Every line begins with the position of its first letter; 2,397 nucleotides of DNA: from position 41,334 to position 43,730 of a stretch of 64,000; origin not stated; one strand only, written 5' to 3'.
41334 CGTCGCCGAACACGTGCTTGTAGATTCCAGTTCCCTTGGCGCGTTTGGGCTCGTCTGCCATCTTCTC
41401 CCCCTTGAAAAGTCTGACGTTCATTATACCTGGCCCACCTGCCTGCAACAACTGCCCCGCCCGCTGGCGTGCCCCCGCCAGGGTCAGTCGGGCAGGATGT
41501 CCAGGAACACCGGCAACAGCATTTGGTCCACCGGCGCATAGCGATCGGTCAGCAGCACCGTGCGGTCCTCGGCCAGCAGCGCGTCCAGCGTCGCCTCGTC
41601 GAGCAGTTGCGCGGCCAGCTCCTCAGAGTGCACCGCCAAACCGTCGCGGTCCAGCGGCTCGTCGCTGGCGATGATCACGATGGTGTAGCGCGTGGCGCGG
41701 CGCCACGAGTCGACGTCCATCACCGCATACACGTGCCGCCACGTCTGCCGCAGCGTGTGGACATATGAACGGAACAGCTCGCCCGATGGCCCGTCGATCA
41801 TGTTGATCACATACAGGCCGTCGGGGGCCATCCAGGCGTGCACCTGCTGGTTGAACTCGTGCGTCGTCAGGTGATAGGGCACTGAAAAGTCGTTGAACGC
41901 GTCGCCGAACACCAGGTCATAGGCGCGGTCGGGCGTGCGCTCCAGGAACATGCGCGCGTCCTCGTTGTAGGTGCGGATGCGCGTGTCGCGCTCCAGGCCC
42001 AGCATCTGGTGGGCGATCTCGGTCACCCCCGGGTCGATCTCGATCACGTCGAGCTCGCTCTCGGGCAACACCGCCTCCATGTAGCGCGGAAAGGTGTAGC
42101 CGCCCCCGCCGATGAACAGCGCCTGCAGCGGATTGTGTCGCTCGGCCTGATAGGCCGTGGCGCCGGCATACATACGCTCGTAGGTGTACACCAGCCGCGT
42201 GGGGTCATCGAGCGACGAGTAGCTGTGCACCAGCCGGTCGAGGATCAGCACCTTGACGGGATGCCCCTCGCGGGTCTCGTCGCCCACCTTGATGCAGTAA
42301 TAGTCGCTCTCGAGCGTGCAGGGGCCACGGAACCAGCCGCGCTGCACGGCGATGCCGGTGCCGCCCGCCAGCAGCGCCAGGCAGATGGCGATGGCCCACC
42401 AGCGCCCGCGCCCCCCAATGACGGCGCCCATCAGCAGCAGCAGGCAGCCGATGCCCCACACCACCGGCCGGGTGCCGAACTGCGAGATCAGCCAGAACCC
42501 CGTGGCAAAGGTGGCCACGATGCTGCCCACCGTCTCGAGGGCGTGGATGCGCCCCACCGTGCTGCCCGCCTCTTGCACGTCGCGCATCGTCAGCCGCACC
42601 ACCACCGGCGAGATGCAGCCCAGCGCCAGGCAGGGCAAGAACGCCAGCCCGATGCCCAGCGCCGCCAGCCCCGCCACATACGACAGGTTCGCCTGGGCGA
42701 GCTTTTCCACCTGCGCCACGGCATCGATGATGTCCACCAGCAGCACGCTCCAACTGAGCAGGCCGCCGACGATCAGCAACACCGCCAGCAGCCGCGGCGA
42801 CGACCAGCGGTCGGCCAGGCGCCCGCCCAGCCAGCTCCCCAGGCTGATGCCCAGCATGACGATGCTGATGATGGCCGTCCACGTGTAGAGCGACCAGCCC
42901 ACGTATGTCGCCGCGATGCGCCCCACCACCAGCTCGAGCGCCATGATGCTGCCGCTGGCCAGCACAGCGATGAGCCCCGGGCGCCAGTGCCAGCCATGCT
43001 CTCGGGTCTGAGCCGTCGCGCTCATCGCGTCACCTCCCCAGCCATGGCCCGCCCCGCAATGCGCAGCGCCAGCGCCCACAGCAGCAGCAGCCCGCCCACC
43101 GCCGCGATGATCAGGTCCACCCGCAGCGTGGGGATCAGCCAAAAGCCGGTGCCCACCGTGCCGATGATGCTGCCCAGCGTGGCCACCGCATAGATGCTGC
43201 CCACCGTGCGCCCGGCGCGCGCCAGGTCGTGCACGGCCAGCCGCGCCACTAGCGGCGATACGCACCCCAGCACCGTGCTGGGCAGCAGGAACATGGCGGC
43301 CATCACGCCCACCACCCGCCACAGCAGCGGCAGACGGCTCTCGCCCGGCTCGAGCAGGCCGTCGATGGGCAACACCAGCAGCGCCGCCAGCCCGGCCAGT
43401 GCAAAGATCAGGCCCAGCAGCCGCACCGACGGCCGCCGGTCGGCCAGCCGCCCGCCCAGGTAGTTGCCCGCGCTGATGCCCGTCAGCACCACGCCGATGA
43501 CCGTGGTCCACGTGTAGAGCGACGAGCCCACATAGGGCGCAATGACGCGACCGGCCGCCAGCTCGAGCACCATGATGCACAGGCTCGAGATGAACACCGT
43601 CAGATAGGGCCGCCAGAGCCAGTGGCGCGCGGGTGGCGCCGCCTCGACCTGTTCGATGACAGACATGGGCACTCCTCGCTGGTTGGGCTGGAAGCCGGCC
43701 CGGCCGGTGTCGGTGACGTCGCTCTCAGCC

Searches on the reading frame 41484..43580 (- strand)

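Call 29: search_protein_families(library=pfam, proteins=[window:41484-43580:-], max_evalue=0.001)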
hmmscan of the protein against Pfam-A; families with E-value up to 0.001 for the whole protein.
window:41484-43580:- (698 aa): 2 families
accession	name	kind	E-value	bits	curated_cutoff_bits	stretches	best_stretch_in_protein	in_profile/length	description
PF01564.23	Spermine_synth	-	7.8e-06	26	22.9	1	482-619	17-154/186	Spermine/spermidine synthase domain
PF07690.21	MFS_1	-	0.00021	20.8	33.4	1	199-356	206-346/347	Major Facilitator Superfamily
